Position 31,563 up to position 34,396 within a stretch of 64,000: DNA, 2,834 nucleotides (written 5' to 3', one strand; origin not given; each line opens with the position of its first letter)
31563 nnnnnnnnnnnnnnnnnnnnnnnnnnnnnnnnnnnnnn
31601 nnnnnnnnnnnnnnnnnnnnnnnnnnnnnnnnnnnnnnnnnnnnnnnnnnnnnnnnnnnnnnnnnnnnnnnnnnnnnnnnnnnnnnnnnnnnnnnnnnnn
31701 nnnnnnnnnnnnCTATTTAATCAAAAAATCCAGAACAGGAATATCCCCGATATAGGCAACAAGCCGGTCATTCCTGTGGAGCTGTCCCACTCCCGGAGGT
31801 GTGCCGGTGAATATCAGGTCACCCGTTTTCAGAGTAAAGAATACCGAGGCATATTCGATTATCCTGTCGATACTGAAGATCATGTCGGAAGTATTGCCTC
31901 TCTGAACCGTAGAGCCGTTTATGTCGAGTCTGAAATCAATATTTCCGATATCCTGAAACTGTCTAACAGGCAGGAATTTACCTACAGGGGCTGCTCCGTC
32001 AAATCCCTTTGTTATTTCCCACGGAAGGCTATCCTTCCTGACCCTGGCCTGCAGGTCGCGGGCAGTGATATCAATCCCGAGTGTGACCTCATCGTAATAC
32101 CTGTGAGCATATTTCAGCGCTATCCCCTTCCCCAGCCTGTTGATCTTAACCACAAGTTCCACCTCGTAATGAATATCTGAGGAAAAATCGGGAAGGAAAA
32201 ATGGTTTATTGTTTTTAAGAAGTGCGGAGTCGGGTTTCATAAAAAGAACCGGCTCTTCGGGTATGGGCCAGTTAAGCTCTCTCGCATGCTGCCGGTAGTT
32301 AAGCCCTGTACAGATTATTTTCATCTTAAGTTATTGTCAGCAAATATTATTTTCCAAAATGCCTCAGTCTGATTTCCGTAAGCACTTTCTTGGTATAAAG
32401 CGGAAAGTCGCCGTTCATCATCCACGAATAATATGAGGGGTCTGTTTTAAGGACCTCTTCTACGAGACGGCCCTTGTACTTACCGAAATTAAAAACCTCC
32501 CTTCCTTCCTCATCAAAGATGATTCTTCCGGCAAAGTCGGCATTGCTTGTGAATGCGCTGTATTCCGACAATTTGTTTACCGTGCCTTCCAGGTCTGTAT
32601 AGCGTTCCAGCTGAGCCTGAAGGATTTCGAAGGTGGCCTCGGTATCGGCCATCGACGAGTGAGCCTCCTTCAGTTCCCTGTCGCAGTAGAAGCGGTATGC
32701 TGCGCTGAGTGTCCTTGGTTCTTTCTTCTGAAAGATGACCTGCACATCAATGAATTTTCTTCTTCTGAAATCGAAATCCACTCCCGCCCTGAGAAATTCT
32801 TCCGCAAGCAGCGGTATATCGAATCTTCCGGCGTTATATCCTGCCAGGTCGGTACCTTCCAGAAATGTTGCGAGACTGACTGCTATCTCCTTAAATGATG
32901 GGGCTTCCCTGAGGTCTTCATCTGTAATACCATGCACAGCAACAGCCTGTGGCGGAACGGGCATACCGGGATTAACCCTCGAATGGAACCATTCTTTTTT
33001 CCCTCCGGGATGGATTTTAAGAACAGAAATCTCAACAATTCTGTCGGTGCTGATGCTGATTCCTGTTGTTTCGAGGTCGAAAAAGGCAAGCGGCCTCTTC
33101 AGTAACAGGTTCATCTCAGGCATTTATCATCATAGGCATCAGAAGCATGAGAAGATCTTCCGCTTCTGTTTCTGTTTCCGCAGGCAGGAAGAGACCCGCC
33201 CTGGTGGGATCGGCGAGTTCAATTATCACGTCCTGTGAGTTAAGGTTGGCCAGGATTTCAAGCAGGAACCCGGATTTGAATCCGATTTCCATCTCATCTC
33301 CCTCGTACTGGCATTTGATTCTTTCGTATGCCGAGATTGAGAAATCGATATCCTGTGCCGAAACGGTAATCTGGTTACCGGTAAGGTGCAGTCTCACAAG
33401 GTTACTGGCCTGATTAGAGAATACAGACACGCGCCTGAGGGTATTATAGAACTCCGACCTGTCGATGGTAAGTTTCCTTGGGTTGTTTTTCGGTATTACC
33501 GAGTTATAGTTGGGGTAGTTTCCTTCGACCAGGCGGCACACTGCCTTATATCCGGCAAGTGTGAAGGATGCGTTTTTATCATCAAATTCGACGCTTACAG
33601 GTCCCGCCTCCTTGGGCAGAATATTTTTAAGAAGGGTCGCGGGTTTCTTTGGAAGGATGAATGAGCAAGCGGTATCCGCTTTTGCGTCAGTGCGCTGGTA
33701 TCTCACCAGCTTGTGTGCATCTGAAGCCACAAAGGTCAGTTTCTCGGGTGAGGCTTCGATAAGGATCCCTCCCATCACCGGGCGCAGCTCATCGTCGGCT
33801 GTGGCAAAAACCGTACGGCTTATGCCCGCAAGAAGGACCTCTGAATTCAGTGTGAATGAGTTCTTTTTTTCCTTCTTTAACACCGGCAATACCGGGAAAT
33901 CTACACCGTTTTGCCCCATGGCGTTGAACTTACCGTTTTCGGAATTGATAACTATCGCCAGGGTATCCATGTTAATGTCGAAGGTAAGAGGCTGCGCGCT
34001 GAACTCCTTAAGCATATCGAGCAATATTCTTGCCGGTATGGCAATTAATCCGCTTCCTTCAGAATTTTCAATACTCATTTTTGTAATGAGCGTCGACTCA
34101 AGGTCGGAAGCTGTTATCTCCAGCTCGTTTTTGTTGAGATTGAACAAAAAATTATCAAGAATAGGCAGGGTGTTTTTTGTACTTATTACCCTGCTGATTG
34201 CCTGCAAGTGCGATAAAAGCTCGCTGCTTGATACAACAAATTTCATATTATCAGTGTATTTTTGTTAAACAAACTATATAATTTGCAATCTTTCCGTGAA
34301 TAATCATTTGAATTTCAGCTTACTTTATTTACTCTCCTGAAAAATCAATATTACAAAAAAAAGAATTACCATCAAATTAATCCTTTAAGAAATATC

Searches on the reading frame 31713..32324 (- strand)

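Call 13: search_protein_families(library=ncbifam, max_evalue=1e-10, proteins=[window:31713-32324:-])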
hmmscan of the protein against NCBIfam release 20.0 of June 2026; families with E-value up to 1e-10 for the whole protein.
window:31713-32324:- (203 aa): 6 families
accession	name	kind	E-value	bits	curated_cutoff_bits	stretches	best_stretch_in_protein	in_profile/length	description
NF007967.0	PRK10691.1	equivalog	1.1e-49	168.8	201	1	2-191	18-208/219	fumarylacetoacetate hydrolase family protein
NF053535.1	DhyDRhmHlse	equivalog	2.6e-39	135.2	500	1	2-195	72-263/284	2,4-didehydro-3-deoxy-L-rhamnonate hydrolase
TIGR02303.1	HpaG-C-term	equivalog_domain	3.2e-38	131.6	276.4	1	2-198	44-238/245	4-hydroxyphenylacetate degradation bifunctional isomerase/decarboxylase, C-terminal subunit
NF011750.0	PRK15203.1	equivalog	3.5e-28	98.6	811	1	4-192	226-412/429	4-hydroxyphenylacetate degradation bifunctional isomerase/decarboxylase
NF009399.0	PRK12764.1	equivalog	6.2e-20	71.7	444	1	2-180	23-197/501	fumarylacetoacetate hydrolase family protein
TIGR02305.1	HpaG-N-term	equivalog_domain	8.8e-19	67.8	228.65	1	21-198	29-201/205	4-hydroxyphenylacetate degradation bifunctional isomerase/decarboxylase, N-terminal subunit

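Call 14: search_protein_families(library=pfam, max_evalue=0.00001, proteins=[window:31713-32324:-])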
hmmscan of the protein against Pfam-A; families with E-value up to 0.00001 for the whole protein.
window:31713-32324:- (203 aa): 1 family
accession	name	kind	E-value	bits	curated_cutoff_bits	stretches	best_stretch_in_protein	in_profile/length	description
PF01557.24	FAA_hydrolase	-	6.3e-51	173.5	23.9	1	2-198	1-209/214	Fumarylacetoacetate (FAA) hydrolase C-terminal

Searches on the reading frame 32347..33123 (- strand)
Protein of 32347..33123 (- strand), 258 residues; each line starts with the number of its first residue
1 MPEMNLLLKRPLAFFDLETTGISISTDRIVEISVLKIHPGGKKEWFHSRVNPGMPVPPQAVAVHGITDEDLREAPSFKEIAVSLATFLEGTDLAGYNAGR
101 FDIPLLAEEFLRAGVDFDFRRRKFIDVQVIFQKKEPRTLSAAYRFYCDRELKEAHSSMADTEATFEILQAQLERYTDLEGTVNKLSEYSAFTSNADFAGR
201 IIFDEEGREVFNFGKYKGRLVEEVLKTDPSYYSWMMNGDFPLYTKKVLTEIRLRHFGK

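Call 13: search_protein_families(library=ncbifam, max_evalue=1e-10, proteins=[window:32347-33123:-])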
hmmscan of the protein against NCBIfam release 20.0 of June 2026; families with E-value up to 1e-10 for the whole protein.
window:32347-33123:- (258 aa): 21 families
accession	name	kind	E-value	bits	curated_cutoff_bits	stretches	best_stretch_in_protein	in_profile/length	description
NF005927.0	PRK07942.1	subfamily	2.4e-24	86.3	186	1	9-187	6-193/232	DNA polymerase III subunit epsilon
NF004963.0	PRK06309.1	equivalog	1.1e-22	80.8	245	1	12-127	4-115/232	DNA polymerase III subunit epsilon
TIGR01407.1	dinG_rel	hypoth_equivalog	1.6e-20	73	547.7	1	14-189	4-180/889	putative DnaQ family exonuclease/DinG family helicase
NF005907.0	PRK07883.1-5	equivalog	2e-20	72.7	454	1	14-194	32-212/584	DEDD exonuclease domain-containing protein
TIGR00573.1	dnaq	subfamily_domain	2.9e-20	72.7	71.5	1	14-179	11-181/217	exonuclease, DNA polymerase III, epsilon subunit family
NF005906.0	PRK07883.1-4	equivalog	3.5e-20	71.9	495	1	12-177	8-173/563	DEDD exonuclease domain-containing protein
NF005905.0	PRK07883.1-3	equivalog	5.9e-20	71.4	508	1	13-190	27-207/581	DEDD exonuclease domain-containing protein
NF004964.0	PRK06310.1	equivalog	6e-19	68.4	236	1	4-241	1-220/250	DNA polymerase III subunit epsilon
TIGR01406.1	dnaQ_proteo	equivalog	7.2e-19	68.3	222.7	1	15-168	5-165/231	DNA polymerase III subunit epsilon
NF004316.1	PRK05711.1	equivalog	2.2e-18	66.8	196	1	15-162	6-160/234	DNA polymerase III subunit epsilon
NF001688.0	PRK00448.1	equivalog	8.6e-18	63.3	873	1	14-190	427-601/1445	PolC-type DNA polymerase III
NF004719.0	PRK06063.1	equivalog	1.6e-17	63.4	389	1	10-122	16-126/331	DEDDh family exonuclease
NF005981.0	PRK08074.1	equivalog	1.5e-16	59.6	789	1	15-189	8-184/931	ATP-dependent DNA helicase DinG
NF005904.0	PRK07883.1-2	equivalog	5.4e-16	58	969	1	14-188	34-211/584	DEDD exonuclease domain-containing protein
TIGR01405.1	polC_Gram_pos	equivalog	1.7e-15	55.9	1043.45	1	13-188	192-365/1211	DNA polymerase III subunit alpha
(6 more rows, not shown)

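Call 14: search_protein_families(library=pfam, max_evalue=0.00001, proteins=[window:32347-33123:-])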
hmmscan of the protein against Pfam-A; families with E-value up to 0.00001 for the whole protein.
window:32347-33123:- (258 aa): 3 families
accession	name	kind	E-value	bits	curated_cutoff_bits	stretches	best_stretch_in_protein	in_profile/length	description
PF00929.31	RNase_T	-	4.6e-23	83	24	1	14-168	2-164/164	Exonuclease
PF20600.3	ExoX-like_C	-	1.2e-12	47.5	26.5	1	211-237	1-27/30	Exodeoxyribonuclease X-like C-terminal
PF13482.12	RNase_H_2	-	1e-06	29.2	22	0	13-136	1-101/165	RNase_H superfamily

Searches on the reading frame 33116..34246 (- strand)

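Call 16: search_protein_families(library=pfam, max_evalue=0.00001, proteins=[window:33116-34246:-])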
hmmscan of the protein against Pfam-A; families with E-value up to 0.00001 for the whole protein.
window:33116-34246:- (376 aa): 3 families
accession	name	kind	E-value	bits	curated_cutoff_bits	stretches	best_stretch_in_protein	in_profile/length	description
PF00712.24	DNA_pol3_beta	-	7e-31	107.3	24.4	1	1-121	1-120/120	DNA polymerase III beta subunit, N-terminal domain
PF02767.21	DNA_pol3_beta_2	-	4.6e-24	85.4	27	1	133-246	2-116/116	DNA polymerase III beta subunit, central domain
PF02768.20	DNA_pol3_beta_3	-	1.7e-20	73.5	27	1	249-359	2-111/121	DNA polymerase III beta subunit, C-terminal domain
